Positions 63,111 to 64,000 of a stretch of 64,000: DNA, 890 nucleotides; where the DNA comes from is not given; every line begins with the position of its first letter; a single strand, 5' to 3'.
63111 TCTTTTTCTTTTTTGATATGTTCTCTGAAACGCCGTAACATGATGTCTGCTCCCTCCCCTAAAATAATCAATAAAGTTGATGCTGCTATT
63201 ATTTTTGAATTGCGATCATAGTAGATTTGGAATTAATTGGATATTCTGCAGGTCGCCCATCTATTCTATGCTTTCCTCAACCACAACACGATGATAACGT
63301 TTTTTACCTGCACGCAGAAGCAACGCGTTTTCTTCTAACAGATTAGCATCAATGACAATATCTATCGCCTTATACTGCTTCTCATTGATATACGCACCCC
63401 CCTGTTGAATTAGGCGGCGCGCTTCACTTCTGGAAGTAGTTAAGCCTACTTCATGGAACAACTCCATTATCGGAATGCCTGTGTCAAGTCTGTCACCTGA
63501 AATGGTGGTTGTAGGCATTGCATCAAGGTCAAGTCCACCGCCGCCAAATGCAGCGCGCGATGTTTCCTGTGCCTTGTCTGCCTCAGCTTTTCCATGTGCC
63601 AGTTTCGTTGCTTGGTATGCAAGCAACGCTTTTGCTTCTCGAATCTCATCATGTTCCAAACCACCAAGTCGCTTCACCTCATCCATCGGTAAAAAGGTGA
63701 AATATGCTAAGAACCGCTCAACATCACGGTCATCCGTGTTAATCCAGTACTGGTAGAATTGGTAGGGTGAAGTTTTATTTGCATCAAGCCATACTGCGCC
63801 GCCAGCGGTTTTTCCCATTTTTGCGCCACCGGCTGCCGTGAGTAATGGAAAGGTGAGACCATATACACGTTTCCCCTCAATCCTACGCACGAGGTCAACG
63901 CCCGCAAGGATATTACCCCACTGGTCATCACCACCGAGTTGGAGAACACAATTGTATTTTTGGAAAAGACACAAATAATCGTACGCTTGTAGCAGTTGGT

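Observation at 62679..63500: About 240-bp duplication of the tyrS 3' end bracketing a small coiled-coil ORF, mirroring the purL scar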

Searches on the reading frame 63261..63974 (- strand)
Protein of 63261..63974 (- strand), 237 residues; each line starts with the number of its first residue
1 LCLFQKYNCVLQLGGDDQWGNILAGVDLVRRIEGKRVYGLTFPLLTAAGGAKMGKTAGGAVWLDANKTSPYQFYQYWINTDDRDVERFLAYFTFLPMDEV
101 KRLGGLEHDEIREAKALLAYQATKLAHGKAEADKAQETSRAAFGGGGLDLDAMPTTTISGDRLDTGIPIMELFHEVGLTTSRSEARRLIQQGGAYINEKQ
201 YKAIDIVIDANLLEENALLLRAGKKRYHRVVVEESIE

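Call 9: search_protein_families(library=pfam, proteins=[window:63261-63974:-], max_evalue=0.1)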
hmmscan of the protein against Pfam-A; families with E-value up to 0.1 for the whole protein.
window:63261-63974:- (237 aa): 4 families
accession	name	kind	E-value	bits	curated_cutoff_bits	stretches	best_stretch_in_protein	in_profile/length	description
PF00579.31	tRNA-synt_1b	-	2.4e-35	122.7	21.1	1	6-143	148-291/292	tRNA synthetases class I (W and Y)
PF22421.1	SYY_C-terminal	-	2.4e-10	40.6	27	1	151-229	7-82/83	Tyrosine--tRNA ligase SYY-like C-terminal domain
PF16714.10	TyrRSs_C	-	3.5e-06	27.2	30.6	1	169-200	23-54/120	Tyrosyl-tRNA synthetase C-terminal domain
PF01479.30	S4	-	0.0012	19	22.8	1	177-202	11-36/48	S4 domain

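Call 12: find_related_loci(query=window:63261-63974:-, collection=genome_contigs, flank=6000)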
Query window:63261-63974:- (237 aa) in genome_contigs; peptide patterns used: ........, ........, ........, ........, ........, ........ (x = any residue, [..] = any of these).
581 stretches matched a pattern; 520 encode a relative of the query (tblastn E <= 1e-3); the best 80 are kept; 80 distinct loci.
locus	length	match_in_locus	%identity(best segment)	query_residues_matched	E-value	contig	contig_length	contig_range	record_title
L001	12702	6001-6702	93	1-234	4e-149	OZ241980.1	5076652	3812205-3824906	MAG: Candidatus Poribacteria bacterium isolate addb8a48-e40a-4d5d-92e9-c4632a5e54a8 genome assembly, chromosome: 1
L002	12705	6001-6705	90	1-235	8e-148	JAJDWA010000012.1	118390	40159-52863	MAG: Candidatus Poribacteria bacterium isolate jk18x22bins.76 k141_495463, whole genome shotgun sequence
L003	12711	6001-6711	95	1-237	1e-146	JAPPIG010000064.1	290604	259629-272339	MAG: Candidatus Poribacteria bacterium isolate RHO2_bin_17 NODE_35_length_290604_cov_68.149772, whole genome shotgun seq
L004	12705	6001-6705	88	1-235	1e-144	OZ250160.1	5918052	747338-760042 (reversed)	MAG: Candidatus Poribacteria bacterium isolate 8ae7ebc5-6e71-4186-9c0c-d873ebd224b0 genome assembly, chromosome: 1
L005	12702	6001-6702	88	1-234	1e-143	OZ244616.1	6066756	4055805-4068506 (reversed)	MAG: Candidatus Poribacteria bacterium isolate e5250d40-67f0-410b-965f-0d198546f1b0 genome assembly, chromosome: 1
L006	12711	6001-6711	88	1-237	2e-143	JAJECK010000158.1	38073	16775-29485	MAG: Candidatus Poribacteria bacterium isolate jk18xAbins.19 k141_201734, whole genome shotgun sequence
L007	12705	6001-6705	94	1-235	3e-143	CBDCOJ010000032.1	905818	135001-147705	MAG: Candidatus Poribacteria bacterium isolate dbd3b75f-bfae-4d18-bb17-8f704a16f2b4 genome assembly, contig: contig_32,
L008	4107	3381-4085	88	1-235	8e-146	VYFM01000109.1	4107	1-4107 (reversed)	MAG: Candidatus Poribacteria bacterium isolate SB0677_bin_25 NODE_6516_length_4107_cov_10.236920, whole genome shotgun s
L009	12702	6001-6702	88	1-234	2e-142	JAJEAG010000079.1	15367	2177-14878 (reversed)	MAG: Candidatus Poribacteria bacterium isolate jk18x7bins.36 k141_2150695, whole genome shotgun sequence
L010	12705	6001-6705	87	1-235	3e-142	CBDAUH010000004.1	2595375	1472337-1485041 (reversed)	MAG: Candidatus Poribacteria bacterium isolate 2b956532-cd71-4e48-8ac0-65602b58f679 genome assembly, contig: contig_4, w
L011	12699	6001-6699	88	1-233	4e-142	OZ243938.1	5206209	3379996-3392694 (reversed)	MAG: Candidatus Poribacteria bacterium isolate 1d27aecb-7b08-4092-90e4-ddfc7d8e693b genome assembly, chromosome: 1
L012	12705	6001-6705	86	1-235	1e-141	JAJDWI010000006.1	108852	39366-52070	MAG: Candidatus Poribacteria bacterium isolate jk18x25bins.18 k141_938663, whole genome shotgun sequence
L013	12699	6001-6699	87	1-233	3e-141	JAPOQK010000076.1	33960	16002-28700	MAG: Candidatus Poribacteria bacterium isolate APA_bin_83 c_000000099095, whole genome shotgun sequence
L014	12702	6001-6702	93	1-234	4e-141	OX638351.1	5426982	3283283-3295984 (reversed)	MAG: uncultured Poribacteria bacterium isolate d4690918-7cf6-4b6d-bcb0-07eb3c50a363 genome assembly, chromosome: 1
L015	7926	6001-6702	87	1-234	5e-141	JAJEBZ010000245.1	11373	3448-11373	MAG: Candidatus Poribacteria bacterium isolate jk18x9bins.65 k141_529113, whole genome shotgun sequence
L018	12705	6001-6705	86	1-235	2e-138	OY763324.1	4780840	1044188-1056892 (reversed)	MAG: Candidatus Poribacteria bacterium isolate 3d2a48e4-3859-4b6e-83ef-b4ffa18775ef genome assembly, chromosome: 1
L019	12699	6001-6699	85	1-233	4e-138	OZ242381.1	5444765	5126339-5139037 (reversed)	MAG: Candidatus Poribacteria bacterium isolate 80d8d026-9b84-4ba5-a38a-fc23128cda22 genome assembly, chromosome: 1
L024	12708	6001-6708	83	1-236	4e-135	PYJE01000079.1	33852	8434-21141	MAG: Candidatus Poribacteria bacterium isolate AGPOR5 scf7180000041102, whole genome shotgun sequence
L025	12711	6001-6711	86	1-237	2e-134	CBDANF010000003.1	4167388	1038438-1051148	MAG: Candidatus Poribacteria bacterium isolate cff0d1ac-620d-4255-a141-192642026491 genome assembly, contig: contig_3, w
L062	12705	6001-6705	76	1-235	2e-123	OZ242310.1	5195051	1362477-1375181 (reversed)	MAG: Candidatus Poribacteria bacterium isolate 20da2b61-0884-4a9e-940d-2acfcc06f24a genome assembly, chromosome: 1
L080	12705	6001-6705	89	1-235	3e-146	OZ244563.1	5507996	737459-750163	MAG: Candidatus Poribacteria bacterium isolate ff81fa92-488d-40f9-821d-30cdc2806971 genome assembly, chromosome: 1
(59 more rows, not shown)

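Call 53: search_protein_families(library=pfam, proteins=[L011:6990-7757:-, L014:7473-9392:-, L018:8200-8982:-, L019:7114-7782:+, L019:7785-9119:+, L024:6714-8141:+, L025:6734-7927:+, L080:9605-10204:+, L080:10211-10831:-, L062:6741-8768:-], max_evalue=0.001)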
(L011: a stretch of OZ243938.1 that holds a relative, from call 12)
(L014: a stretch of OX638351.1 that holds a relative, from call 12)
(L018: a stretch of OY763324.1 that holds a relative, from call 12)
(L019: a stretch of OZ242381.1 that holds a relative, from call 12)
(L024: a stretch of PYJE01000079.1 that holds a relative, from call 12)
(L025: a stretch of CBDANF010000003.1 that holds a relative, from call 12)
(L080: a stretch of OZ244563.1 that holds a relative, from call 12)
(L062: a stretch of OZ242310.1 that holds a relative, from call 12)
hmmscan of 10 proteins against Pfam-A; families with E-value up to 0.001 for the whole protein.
L011:6990-7757:- (255 aa): 0 families

L014:7473-9392:- (639 aa): 2 families
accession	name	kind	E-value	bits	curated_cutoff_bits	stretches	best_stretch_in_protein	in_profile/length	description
PF20581.3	DUF6785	-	1.4e-162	542.1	25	1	12-503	3-498/498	Family of unknown function (DUF6785)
PF20580.3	DUF6784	-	9.9e-34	116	26.4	1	540-638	3-100/101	Domain of unknown function (DUF6784)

L018:8200-8982:- (260 aa): 0 families

L019:7114-7782:+ (222 aa): 3 families
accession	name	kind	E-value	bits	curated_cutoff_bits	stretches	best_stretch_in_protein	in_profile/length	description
PF04545.22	Sigma70_r4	-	1.4e-14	53.7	24.1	1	156-204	2-50/50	Sigma-70, region 4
PF08281.18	Sigma70_r4_2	-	2.3e-07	30.8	25.7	1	153-202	5-54/54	Sigma-70, region 4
PF00196.25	GerE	-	0.00049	20.1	23.5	1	158-203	2-46/57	Bacterial regulatory proteins, luxR family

L019:7785-9119:+ (444 aa): 0 families

L024:6714-8141:+ (475 aa): 2 families
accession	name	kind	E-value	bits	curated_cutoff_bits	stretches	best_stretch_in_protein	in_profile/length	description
PF01663.27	Phosphodiest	-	3.1e-25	90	23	1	12-425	2-341/342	Type I phosphodiesterase / nucleotide pyrophosphatase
PF00884.28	Sulfatase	-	1.4e-05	25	25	1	204-240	207-243/301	Sulfatase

L025:6734-7927:+ (397 aa): 10 families
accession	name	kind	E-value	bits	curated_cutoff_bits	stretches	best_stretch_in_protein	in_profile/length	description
PF07719.23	TPR_2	-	7.4e-07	29.3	27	0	335-357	3-25/34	Tetratricopeptide repeat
PF14559.12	TPR_19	-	1.3e-06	29.1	25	1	313-360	5-52/68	Tetratricopeptide repeat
PF13432.12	TPR_16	-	1.6e-06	28.9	32.7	1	311-359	9-57/65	Tetratricopeptide repeat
PF13431.12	TPR_17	-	2e-06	28.1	24.4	0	322-353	2-33/34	Tetratricopeptide repeat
PF00515.34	TPR_1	-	2.3e-06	27.6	27.8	0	308-329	10-31/34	Tetratricopeptide repeat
PF13428.12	TPR_14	-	7.5e-06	26.6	23.5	0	337-357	5-25/44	Tetratricopeptide repeat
PF13424.12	TPR_12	-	1.8e-05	25.3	30.1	1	298-357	3-69/77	Tetratricopeptide repeat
PF12895.13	ANAPC3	-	1.8e-05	25.3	27.2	0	335-357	25-47/82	Anaphase-promoting complex, cyclosome, subunit 3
PF13181.12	TPR_8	-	4.5e-05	23.7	25.7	0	334-357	2-25/34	Tetratricopeptide repeat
PF13174.12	TPR_6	-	0.00076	20.4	26.3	0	337-359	4-26/33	Tetratricopeptide repeat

L080:9605-10204:+ (199 aa): 2 families
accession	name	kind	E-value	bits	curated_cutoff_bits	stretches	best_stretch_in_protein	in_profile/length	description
PF00069.31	Pkinase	-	1.8e-23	83.7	31.7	1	33-190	1-149/263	Protein kinase domain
PF07714.23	PK_Tyr_Ser-Thr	-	1.6e-15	57.5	23.1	1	35-193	3-156/258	Protein tyrosine and serine/threonine kinase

L080:10211-10831:- (206 aa): 1 family
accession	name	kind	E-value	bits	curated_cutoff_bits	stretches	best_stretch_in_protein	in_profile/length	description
PF13358.12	DDE_3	-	2.5e-20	73.3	28.6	1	18-169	2-146/146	DDE superfamily endonuclease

L062:6741-8768:- (675 aa): 6 families
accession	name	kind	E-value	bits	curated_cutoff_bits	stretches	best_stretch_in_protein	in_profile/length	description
PF03781.23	FGE-sulfatase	-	1.3e-70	238.4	23.3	1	442-672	3-254/255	Sulfatase-modifying factor enzyme 1-like domain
PF13360.13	PQQ_2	-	7.1e-32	111.4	27.6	1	79-331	2-232/233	Outer membrane protein assembly factor BamB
PF01011.28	PQQ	-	7.3e-15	55.1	26.7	0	118-154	50-86/595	Glucose/ethanol/alcohol dehydrogenase, beta-propeller domain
PF13570.13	Beta-prop_ACSF4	-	3.6e-12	46.8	133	1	114-286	132-298/329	Beta-alanine-activating enzyme, beta-propeller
PF25293.1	Beta-prop_EMC1_N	-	3.3e-08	33.9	34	1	136-287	42-194/219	EMC1 N-terminal beta-propeller domain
PF23727.1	Beta-prop_FAM234A_B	-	0.00067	18.7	26.4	0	137-200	54-118/467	FAM234A/B beta-propeller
